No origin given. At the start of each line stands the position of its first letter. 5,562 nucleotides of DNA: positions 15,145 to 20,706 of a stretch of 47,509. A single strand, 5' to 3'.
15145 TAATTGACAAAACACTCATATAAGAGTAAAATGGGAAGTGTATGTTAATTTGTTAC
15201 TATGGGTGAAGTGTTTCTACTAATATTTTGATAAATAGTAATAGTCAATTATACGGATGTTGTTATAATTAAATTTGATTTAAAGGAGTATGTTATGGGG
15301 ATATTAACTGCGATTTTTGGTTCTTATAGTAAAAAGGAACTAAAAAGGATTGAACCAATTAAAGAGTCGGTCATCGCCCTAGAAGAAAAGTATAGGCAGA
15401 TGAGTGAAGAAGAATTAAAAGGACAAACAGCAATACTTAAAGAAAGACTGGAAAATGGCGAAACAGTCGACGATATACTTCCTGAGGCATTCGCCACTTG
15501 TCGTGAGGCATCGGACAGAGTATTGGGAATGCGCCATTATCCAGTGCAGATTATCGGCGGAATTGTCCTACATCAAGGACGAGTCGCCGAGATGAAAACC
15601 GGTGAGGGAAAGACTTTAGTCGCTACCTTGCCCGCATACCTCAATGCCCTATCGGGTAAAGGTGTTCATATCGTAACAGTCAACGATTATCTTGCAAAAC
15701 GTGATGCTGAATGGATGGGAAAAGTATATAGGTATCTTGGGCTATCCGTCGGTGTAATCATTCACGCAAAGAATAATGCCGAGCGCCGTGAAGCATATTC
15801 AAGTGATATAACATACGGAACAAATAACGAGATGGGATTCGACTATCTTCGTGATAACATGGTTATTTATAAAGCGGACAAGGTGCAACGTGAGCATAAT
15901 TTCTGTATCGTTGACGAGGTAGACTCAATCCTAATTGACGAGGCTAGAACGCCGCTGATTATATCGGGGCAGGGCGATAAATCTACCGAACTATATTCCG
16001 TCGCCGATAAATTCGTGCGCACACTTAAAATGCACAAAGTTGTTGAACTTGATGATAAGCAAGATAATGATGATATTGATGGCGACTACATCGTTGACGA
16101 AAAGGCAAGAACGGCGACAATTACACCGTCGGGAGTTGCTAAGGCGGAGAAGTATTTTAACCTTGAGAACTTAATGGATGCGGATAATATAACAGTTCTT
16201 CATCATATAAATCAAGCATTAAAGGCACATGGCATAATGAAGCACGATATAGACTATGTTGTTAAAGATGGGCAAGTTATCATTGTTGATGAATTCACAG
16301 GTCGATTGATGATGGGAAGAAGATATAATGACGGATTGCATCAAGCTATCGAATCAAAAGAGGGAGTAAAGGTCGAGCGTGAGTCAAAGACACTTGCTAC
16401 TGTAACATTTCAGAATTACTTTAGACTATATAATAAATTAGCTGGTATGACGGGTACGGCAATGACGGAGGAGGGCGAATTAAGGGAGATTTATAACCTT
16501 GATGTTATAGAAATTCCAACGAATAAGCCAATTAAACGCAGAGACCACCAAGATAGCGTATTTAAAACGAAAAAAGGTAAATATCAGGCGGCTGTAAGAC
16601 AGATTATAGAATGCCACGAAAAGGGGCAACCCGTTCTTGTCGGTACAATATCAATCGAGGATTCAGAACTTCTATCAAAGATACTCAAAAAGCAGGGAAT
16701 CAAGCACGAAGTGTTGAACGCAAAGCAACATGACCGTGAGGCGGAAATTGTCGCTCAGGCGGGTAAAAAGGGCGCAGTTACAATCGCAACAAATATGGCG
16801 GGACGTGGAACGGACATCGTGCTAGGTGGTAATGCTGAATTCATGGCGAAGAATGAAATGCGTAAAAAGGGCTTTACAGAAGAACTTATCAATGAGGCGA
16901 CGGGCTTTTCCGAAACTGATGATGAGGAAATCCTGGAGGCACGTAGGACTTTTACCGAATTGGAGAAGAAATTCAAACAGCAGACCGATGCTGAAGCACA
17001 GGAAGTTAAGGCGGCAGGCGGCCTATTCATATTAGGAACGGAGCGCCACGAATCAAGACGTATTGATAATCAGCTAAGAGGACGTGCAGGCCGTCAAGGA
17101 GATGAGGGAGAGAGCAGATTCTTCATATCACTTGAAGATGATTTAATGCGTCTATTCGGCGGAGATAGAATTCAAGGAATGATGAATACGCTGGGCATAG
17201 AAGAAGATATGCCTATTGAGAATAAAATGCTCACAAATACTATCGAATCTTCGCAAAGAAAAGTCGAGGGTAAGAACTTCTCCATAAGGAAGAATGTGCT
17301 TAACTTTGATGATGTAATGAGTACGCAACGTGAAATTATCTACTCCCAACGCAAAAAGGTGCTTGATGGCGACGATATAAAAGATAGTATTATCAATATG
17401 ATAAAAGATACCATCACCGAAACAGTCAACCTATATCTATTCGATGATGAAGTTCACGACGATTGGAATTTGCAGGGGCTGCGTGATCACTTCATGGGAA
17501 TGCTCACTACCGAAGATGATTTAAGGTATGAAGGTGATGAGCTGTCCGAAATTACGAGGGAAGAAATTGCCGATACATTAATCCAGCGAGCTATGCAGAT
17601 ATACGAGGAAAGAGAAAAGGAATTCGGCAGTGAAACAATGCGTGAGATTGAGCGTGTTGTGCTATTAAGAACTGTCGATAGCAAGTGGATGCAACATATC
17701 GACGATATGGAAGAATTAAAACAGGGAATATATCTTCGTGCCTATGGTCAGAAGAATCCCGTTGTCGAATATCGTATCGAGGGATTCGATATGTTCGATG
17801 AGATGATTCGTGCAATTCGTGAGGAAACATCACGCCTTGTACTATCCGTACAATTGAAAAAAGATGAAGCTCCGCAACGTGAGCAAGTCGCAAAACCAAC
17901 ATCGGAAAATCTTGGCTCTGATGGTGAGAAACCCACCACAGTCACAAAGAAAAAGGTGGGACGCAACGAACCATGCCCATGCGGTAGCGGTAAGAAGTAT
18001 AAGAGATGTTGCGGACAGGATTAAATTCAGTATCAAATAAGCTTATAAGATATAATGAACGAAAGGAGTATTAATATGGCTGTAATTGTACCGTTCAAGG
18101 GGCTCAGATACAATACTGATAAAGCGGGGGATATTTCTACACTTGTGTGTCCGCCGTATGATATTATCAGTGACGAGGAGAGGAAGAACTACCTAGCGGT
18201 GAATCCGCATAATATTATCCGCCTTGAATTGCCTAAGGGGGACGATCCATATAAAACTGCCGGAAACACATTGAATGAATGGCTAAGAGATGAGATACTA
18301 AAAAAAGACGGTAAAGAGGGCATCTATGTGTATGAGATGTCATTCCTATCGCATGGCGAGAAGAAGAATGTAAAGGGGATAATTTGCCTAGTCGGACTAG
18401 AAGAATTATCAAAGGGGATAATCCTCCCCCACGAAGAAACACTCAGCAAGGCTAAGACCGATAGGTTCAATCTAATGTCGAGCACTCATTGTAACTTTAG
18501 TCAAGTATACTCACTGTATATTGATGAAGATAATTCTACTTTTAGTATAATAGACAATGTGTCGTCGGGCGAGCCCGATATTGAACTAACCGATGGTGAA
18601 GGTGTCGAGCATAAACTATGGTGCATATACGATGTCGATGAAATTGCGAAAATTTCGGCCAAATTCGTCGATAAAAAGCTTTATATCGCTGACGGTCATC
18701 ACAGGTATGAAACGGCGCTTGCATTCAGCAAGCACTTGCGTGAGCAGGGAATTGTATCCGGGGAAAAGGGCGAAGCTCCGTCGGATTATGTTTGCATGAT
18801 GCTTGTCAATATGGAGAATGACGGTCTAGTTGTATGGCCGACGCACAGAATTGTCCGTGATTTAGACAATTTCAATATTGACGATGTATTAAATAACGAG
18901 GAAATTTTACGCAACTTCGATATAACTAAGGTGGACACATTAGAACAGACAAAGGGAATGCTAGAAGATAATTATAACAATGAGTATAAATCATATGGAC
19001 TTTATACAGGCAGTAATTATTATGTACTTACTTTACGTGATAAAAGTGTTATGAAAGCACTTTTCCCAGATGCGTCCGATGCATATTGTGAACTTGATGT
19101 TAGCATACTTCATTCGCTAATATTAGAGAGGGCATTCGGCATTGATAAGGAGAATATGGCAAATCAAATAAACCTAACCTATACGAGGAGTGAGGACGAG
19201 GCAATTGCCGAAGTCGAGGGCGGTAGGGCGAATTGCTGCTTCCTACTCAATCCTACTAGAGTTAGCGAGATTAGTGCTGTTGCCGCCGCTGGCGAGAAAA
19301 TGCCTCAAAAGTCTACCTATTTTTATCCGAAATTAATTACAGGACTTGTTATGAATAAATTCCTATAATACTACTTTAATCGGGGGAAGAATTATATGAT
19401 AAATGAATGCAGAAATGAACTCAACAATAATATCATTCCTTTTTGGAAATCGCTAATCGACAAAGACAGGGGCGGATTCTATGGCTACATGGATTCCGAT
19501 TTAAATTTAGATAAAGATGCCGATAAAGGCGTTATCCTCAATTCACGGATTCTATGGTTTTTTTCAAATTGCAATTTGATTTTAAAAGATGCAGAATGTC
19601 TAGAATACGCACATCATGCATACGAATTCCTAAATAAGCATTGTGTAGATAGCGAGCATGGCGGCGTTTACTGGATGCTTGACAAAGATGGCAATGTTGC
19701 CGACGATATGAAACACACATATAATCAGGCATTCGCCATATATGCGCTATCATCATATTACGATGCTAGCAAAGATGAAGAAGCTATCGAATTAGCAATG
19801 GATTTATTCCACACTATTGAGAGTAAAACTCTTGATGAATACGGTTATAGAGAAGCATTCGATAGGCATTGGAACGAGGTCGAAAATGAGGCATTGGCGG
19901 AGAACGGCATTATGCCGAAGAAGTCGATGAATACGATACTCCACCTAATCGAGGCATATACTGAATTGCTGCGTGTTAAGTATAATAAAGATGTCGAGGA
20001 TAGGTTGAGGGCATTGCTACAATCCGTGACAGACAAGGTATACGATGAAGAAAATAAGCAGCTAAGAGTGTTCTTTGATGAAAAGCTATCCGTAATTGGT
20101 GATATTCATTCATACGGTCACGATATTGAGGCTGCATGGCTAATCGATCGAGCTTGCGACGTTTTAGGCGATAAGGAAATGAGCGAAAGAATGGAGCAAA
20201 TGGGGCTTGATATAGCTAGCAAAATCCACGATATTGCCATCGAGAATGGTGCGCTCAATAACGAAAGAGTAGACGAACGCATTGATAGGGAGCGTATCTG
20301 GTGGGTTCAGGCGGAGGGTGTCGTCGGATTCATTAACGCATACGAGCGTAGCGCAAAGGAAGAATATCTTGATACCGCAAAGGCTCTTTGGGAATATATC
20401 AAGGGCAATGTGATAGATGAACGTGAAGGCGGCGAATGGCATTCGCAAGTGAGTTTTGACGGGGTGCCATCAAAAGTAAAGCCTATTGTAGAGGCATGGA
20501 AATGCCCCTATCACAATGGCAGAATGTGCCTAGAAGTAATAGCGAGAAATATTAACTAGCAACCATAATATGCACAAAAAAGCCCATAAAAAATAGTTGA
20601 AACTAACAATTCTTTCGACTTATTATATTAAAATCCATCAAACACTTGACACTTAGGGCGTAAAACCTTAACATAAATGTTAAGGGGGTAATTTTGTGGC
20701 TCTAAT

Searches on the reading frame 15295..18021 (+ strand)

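Call 82: search_protein_families(library=pfam, proteins=[window:15295-18021:+], max_evalue=0.00001)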
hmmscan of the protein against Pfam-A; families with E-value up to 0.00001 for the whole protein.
window:15295-18021:+ (909 aa): 6 families
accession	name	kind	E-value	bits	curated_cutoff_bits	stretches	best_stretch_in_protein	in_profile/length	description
PF07517.20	SecA_DEAD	-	4.9e-130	433.4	24.6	1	5-397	2-290/290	SecA DEAD-like domain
PF21090.3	P-loop_SecA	-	2.1e-95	318.6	27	1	412-638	1-205/205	SecA P-loop domain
PF07516.18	SecA_SW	-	1.8e-70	237.5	26.7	1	640-853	1-200/200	SecA Wing and Scaffold domain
PF01043.26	SecA_PP_bind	-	9.6e-42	142.5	23.5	1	229-353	1-110/110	SecA preprotein cross-linking domain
PF02810.21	SEC-C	-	1.1e-09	38.4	20.4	1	890-907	1-18/19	SEC-C motif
PF00270.35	DEAD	-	5.7e-07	29.9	26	1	97-214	18-131/167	DEAD/DEAH box helicase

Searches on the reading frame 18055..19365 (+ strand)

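Call 82: search_protein_families(library=pfam, proteins=[window:18055-19365:+], max_evalue=0.00001)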
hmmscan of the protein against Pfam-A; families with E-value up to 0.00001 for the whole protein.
window:18055-19365:+ (437 aa): 1 family
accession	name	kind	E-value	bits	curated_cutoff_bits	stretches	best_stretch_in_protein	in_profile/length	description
PF06245.16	DUF1015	-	2.7e-86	289.9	25.8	1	11-349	1-324/325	Protein of unknown function (DUF1015)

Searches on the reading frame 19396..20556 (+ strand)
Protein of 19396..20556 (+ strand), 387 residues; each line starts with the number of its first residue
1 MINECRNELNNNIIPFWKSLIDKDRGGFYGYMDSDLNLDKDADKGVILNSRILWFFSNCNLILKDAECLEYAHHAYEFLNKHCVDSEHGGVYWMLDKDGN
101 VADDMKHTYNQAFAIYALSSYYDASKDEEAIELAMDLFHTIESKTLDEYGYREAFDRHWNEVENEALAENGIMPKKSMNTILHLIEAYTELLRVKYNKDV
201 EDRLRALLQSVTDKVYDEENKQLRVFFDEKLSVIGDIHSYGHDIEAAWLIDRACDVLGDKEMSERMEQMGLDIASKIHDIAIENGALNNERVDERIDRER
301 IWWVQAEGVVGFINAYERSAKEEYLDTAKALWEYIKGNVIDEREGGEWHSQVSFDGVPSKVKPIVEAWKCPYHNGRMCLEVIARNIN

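Call 82: search_protein_families(library=pfam, proteins=[window:19396-20556:+], max_evalue=0.00001)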
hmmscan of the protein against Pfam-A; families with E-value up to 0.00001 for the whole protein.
window:19396-20556:+ (387 aa): 1 family
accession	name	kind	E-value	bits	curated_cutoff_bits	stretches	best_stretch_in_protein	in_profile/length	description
PF07221.17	GlcNAc_2-epim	-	5.1e-40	138.2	23.4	1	27-359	1-331/347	N-acylglucosamine 2-epimerase (GlcNAc 2-epimerase)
